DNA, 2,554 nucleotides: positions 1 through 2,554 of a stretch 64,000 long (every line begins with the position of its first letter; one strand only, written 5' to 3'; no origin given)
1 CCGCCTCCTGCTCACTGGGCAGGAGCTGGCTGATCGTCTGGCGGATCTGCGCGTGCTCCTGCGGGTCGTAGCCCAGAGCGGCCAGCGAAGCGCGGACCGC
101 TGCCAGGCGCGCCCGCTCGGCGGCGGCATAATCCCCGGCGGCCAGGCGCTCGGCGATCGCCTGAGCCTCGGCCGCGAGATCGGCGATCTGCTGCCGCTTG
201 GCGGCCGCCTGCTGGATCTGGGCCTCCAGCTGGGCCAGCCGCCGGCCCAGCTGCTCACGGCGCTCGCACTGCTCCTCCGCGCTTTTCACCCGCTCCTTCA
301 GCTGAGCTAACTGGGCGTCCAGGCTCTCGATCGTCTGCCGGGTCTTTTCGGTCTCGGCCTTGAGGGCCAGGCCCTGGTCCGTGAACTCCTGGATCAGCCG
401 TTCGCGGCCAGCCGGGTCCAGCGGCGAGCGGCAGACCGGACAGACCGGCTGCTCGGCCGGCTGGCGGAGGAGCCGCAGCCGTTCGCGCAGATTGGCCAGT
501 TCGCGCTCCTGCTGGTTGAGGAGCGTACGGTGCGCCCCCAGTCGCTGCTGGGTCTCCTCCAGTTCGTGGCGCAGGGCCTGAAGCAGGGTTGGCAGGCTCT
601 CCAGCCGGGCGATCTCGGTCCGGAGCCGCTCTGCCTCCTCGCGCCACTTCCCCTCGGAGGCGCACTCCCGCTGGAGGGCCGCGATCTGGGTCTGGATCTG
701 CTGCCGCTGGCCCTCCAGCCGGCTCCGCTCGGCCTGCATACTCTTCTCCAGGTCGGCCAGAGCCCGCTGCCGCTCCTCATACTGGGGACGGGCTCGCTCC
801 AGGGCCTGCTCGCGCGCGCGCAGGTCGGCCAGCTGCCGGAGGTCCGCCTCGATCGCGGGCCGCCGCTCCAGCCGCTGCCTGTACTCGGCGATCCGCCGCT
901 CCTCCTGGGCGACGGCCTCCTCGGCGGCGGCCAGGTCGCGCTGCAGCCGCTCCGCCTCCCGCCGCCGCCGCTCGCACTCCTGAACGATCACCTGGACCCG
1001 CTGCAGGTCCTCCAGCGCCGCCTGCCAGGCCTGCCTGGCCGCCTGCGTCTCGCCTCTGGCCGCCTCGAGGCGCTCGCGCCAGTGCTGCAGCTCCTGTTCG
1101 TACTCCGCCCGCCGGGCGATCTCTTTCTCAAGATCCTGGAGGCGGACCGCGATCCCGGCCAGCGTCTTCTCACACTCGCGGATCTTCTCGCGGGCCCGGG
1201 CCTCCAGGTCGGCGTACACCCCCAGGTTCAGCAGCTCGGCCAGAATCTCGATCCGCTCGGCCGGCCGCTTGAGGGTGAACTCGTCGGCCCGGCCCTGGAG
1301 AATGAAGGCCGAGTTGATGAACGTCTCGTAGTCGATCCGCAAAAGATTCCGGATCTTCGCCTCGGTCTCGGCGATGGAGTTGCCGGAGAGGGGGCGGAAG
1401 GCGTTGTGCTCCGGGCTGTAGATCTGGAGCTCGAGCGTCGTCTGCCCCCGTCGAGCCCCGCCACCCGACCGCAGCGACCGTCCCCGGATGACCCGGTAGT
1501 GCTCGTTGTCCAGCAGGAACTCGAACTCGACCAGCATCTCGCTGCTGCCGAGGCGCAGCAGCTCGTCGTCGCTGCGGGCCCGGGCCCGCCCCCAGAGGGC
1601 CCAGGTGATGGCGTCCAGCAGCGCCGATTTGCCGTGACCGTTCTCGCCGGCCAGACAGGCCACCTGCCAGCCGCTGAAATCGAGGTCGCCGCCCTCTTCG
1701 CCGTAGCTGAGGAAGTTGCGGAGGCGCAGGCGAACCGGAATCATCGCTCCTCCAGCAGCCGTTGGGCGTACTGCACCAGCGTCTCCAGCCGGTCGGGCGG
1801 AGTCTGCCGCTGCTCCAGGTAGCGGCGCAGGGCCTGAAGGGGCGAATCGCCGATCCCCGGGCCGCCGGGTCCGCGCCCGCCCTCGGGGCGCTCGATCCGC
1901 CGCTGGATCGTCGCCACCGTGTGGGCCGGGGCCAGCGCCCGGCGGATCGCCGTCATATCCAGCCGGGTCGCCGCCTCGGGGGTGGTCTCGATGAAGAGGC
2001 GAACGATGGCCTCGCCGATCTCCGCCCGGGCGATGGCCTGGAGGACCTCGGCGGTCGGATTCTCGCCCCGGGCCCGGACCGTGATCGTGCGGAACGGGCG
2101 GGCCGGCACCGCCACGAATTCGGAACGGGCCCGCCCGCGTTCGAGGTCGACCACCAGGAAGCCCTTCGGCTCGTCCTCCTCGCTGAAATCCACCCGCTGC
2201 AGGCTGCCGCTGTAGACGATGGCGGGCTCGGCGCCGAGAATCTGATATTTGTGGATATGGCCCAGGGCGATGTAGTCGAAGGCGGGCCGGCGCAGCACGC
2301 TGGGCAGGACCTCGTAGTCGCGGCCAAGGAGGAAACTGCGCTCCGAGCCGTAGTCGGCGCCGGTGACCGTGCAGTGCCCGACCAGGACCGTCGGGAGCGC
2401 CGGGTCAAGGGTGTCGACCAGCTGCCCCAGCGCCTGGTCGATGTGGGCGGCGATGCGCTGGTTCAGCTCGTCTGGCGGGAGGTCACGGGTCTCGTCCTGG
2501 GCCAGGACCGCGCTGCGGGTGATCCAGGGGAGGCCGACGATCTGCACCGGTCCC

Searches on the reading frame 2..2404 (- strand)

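Call 22: search_protein_families(library=pfam, proteins=[window:2-2404:-], max_evalue=0.001)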
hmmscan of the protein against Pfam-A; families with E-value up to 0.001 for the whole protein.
window:2-2404:- (801 aa): 4 families
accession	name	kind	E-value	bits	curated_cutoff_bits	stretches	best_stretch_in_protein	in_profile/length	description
PF13476.12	AAA_23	-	4.8e-24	86.5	27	1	225-429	1-200/201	AAA domain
PF02463.25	SMC_N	-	3.9e-06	26.9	40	1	225-271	4-49/220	RecF/RecN/SMC N terminal domain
PF04423.19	Rad50_zn_hook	-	2e-05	24.7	24.3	1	650-684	18-51/52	Rad50 zinc hook motif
PF13555.12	AAA_29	-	8.9e-05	22.6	27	1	227-276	5-52/61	P-loop containing region of AAA domain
